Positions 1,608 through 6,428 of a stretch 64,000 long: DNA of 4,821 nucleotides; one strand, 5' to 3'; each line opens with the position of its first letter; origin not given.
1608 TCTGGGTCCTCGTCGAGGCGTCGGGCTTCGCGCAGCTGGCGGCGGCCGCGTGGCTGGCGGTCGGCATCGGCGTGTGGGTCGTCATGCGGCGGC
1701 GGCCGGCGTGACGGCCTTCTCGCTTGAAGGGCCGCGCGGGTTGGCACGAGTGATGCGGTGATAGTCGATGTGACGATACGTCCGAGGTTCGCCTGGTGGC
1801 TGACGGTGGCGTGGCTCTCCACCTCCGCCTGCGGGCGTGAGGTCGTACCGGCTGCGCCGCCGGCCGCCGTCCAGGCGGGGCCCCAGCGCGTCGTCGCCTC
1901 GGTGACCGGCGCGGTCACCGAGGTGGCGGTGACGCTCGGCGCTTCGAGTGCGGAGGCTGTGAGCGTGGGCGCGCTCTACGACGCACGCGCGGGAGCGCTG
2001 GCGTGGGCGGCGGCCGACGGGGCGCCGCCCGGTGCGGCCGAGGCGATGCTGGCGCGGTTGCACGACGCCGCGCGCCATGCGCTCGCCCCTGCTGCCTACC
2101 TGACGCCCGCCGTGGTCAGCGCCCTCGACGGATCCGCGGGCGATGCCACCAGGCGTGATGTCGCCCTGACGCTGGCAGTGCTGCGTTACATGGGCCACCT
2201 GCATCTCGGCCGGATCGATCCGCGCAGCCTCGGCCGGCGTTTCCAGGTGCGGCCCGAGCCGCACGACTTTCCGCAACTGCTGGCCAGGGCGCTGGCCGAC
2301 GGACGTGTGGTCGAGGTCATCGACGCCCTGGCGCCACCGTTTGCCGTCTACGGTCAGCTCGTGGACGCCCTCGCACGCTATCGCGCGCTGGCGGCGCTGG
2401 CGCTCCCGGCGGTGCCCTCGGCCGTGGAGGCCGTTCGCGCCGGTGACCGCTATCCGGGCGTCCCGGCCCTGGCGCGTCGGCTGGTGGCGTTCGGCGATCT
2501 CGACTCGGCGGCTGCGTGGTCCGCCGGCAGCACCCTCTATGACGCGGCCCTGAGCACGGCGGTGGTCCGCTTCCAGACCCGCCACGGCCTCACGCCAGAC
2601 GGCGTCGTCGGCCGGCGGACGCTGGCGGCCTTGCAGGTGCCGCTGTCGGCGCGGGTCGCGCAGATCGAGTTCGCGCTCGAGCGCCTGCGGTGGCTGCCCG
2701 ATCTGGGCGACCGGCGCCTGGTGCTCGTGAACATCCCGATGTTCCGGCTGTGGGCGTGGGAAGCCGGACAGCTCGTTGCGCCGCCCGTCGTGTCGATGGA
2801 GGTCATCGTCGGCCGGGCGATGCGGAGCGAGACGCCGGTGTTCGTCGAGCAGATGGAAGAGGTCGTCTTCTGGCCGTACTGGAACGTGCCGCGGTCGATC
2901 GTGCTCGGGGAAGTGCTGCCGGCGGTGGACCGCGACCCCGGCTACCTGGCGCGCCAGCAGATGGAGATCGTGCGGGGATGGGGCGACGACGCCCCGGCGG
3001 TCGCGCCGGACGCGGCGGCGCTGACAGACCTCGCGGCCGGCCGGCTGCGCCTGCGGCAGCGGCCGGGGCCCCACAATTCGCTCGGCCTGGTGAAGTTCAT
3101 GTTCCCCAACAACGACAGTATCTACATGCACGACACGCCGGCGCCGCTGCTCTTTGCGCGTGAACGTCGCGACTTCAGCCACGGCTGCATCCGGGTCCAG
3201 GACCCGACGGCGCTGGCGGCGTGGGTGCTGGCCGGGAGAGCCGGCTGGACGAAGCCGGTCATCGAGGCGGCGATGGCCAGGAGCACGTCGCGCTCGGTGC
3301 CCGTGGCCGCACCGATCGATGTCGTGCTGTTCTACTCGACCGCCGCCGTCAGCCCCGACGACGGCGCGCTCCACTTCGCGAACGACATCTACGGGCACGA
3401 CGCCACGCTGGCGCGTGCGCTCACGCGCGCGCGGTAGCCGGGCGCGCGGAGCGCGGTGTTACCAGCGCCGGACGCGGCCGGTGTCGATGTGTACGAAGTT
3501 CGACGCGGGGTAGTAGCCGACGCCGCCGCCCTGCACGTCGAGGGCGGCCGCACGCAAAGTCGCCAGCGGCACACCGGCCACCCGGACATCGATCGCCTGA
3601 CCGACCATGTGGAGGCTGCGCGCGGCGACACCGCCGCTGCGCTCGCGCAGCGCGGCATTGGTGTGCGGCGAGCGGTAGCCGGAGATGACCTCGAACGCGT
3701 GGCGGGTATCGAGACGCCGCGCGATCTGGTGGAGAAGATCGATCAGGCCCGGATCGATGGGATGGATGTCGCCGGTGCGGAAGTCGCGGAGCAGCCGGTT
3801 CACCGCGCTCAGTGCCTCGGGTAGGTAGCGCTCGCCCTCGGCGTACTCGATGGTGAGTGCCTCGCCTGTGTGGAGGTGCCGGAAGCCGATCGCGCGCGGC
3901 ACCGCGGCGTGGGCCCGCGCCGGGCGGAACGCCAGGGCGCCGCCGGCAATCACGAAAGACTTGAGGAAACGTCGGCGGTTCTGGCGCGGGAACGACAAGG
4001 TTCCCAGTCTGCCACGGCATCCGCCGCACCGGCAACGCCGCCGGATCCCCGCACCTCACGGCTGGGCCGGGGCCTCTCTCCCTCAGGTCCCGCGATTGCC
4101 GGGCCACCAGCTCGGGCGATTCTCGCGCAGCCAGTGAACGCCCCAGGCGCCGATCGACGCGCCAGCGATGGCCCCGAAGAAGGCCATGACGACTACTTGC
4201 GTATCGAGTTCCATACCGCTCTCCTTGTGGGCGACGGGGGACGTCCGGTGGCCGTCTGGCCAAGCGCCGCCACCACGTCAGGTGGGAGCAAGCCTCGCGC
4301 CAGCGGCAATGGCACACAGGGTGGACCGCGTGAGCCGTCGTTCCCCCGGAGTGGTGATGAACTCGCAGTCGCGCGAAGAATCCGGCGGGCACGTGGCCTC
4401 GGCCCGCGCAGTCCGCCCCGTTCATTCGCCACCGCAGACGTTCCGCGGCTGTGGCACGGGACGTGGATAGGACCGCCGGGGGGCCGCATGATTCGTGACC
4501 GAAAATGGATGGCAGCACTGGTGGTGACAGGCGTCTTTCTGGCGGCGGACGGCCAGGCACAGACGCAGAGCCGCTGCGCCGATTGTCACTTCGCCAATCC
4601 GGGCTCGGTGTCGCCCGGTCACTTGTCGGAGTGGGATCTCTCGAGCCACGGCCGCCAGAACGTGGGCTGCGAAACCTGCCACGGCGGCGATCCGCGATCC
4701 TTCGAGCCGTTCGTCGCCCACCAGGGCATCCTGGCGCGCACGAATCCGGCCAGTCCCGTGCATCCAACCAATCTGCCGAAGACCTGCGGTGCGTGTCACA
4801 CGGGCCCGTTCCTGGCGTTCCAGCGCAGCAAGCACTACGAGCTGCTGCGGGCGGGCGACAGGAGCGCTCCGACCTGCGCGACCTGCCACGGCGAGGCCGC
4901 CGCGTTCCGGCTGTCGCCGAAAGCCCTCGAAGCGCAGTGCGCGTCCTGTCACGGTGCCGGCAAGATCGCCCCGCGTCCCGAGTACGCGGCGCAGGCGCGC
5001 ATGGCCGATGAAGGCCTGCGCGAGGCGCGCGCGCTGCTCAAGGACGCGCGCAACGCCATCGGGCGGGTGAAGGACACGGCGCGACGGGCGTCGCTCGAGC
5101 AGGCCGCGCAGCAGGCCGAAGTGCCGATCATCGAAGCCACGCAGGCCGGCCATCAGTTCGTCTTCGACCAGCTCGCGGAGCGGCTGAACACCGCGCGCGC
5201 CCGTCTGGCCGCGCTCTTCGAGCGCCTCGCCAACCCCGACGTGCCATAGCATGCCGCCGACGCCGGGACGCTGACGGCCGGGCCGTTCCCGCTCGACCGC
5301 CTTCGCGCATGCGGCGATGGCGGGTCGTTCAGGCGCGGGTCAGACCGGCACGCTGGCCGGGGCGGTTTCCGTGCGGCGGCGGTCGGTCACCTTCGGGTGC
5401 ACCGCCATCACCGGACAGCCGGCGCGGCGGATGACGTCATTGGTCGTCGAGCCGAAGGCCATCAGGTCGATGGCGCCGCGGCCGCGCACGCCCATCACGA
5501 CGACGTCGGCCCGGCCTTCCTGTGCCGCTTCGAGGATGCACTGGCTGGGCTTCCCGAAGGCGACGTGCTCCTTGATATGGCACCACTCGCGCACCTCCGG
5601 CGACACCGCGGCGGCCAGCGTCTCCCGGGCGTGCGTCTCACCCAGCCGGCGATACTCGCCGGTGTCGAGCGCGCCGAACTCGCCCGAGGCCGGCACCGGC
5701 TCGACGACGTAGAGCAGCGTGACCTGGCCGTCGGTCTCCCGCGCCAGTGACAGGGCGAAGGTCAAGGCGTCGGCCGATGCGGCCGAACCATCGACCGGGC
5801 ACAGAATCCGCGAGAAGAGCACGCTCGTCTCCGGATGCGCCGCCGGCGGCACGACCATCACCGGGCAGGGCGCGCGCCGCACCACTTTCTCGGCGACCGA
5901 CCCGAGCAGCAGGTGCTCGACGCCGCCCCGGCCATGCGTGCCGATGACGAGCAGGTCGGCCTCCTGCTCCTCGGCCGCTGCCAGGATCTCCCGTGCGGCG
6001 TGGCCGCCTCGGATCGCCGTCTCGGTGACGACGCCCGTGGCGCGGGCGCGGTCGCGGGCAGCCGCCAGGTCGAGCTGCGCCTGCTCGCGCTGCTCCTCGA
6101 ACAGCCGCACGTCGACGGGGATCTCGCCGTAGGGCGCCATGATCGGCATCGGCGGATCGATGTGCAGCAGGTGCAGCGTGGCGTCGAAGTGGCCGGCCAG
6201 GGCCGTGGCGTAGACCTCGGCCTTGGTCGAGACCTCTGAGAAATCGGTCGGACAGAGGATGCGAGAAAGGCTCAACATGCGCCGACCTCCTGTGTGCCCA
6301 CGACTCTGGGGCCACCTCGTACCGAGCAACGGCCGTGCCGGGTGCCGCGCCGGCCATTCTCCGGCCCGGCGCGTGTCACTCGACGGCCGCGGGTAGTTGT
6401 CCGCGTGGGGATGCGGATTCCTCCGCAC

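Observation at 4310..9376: FixL-type heme-PAS kinase wired to a sigma54 activator instead of FixJ, with a sigma54 promoter on an adjacent tandem-USP gene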

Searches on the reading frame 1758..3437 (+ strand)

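Call 3: search_protein_families(library=pfam, proteins=[window:1758-3437:+], max_evalue=0.01)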
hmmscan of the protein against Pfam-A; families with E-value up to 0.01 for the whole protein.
window:1758-3437:+ (559 aa): 3 families
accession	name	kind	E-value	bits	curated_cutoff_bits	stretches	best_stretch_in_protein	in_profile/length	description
PF20142.4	Scaffold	-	4.6e-26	92.6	24.6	1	70-205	3-139/139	Scaffold domain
PF03734.19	YkuD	-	6.1e-25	88.9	23.4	1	320-494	2-142/146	L,D-transpeptidase catalytic domain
PF01471.23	PG_binding_1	-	4e-10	40.2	23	1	233-292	3-57/57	Putative peptidoglycan binding domain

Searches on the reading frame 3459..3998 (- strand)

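Call 3: search_protein_families(library=pfam, proteins=[window:3459-3998:-], max_evalue=0.01)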
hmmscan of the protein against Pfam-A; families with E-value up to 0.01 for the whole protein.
window:3459-3998:- (179 aa): 2 families
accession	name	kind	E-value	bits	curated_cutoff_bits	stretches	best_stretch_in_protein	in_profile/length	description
PF05951.18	Peptidase_M15_2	-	4.3e-57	192.6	27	1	31-179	3-153/153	Bacterial protein of unknown function (DUF882)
PF08291.16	Peptidase_M15_3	-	8.4e-13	48.8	23.2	1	75-172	17-108/108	Peptidase M15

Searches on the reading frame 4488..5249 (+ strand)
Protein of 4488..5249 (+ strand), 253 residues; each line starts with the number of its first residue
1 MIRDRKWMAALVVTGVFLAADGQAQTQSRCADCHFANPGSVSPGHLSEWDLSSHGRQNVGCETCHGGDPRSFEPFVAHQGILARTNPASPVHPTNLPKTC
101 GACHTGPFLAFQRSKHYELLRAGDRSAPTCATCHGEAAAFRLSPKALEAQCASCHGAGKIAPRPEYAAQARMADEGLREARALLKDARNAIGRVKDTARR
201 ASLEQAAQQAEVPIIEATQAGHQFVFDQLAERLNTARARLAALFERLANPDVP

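Call 3: search_protein_families(library=pfam, proteins=[window:4488-5249:+], max_evalue=0.01)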
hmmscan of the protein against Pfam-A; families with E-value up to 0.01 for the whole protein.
window:4488-5249:+ (253 aa): 8 families
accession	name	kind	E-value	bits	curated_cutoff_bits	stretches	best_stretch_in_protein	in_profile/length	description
PF14522.11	Cytochrome_C7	-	3.8e-10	39.9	24.8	1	92-155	8-66/67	Cytochrome c7 and related cytochrome c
PF13435.11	Cytochrome_C554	-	6.1e-07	30.7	20.8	1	22-66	43-84/84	Cytochrome c554 and c-prime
PF22113.1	Mtrc-MtrF_II-IV_dom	-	1.7e-05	24.8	30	1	57-140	80-169/176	Outer membrane cytochrome MtrC/MtrF-like, domains II/IV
PF14537.11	Cytochrom_c3_2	-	3.9e-05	24.5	25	1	129-158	8-36/79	Cytochrome c3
PF09699.15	Paired_CXXCH_1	-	0.00014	21.9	20.6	0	28-67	7-38/41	Doubled CXXCH motif (Paired_CXXCH_1)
PF00034.26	Cytochrom_C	-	0.0018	20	21.3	0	147-198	8-59/90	Cytochrome c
PF00684.25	DnaJ_CXXCXGXG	-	0.004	17.8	32.7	0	126-161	14-54/65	DnaJ central domain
PF13442.11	Cytochrome_CBB3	-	0.0091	16.7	27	0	148-178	11-33/68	Cytochrome C oxidase, cbb3-type, subunit III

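Call 22: search_protein_families(library=ncbifam, proteins=[window:4488-5249:+], max_evalue=0.001)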
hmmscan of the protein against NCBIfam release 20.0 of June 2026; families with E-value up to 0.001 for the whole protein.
window:4488-5249:+ (253 aa): 8 families
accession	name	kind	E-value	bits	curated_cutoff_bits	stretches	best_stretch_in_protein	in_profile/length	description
NF040943.1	cytoc3_ExtM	equivalog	7.7e-11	41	800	1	13-105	5-80/599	selenite/tellurite reduction operon c-type cytochrome ExtM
NF041028.1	decahem_GSU2203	exception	2.2e-08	33.7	325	1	23-157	32-157/317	GSU2203 family decaheme c-type cytochrome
NF041198.1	UshA_like_PCGU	equivalog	2.8e-07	29.5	275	1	23-68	438-482/519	UshA-like (seleno)protein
TIGR03508.1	decahem_SO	subfamily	1.5e-06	27.9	192.2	0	24-66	67-102/258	DmsE family decaheme c-type cytochrome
TIGR04257.1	nanowire_3heme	domain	4.3e-05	23.6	40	1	94-155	22-74/75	c(7)-type cytochrome triheme domain-containing protein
TIGR01904.2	GSu_C4xC__C2xCH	domain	0.00051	19.8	27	0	25-74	19-65/73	CxxxxCH/CxxCH domain c-type cytochrome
NF040971.1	cytc_ExtS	equivalog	0.00055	19.3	100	1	8-83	7-64/262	selenite/tellurite reduction operon c-type cytochrome lipoprotein ExtS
TIGR04315.1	octaheme_Shew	subfamily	0.00064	18.9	375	0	25-67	185-228/440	tetrathionate reductase family octaheme c-type cytochrome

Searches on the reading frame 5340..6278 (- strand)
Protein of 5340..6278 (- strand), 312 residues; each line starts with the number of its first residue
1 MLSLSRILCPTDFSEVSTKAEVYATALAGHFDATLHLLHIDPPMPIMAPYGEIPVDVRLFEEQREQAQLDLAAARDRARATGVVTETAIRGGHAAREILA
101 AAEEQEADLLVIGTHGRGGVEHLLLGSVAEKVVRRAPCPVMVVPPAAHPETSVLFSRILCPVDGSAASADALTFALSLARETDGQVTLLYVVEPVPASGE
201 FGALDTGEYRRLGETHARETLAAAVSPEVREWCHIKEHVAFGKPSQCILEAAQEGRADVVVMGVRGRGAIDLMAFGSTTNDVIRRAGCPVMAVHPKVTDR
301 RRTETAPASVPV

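Call 3: search_protein_families(library=pfam, proteins=[window:5340-6278:-], max_evalue=0.01)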
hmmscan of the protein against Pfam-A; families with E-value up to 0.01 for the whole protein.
window:5340-6278:- (312 aa): 1 family
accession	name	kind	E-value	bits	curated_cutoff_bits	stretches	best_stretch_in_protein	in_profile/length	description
PF00582.32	Usp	-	8.5e-72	240.7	24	2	6-144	4-141/141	Universal stress protein family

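Call 22: search_protein_families(library=ncbifam, proteins=[window:5340-6278:-], max_evalue=0.001)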
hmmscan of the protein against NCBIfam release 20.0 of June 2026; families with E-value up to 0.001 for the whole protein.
window:5340-6278:- (312 aa): 5 families
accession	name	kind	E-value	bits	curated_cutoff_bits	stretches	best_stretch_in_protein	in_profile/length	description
NF012000.0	PRK15456.1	equivalog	1.9e-22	79.8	189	2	7-143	5-141/142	universal stress protein UspG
NF011581.0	PRK15005.1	equivalog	2.1e-18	66.9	166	2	6-143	4-143/144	universal stress protein UspF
NF008380.0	PRK11175.1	equivalog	1.2e-17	63.8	227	2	25-147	181-303/313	universal stress protein UspE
NF007512.0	PRK10116.1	equivalog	6.9e-06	26.2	167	0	155-265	3-111/142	universal stress protein UspC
NF011698.0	PRK15118.1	equivalog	0.001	19.3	202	0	6-116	5-113/144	universal stress protein UspA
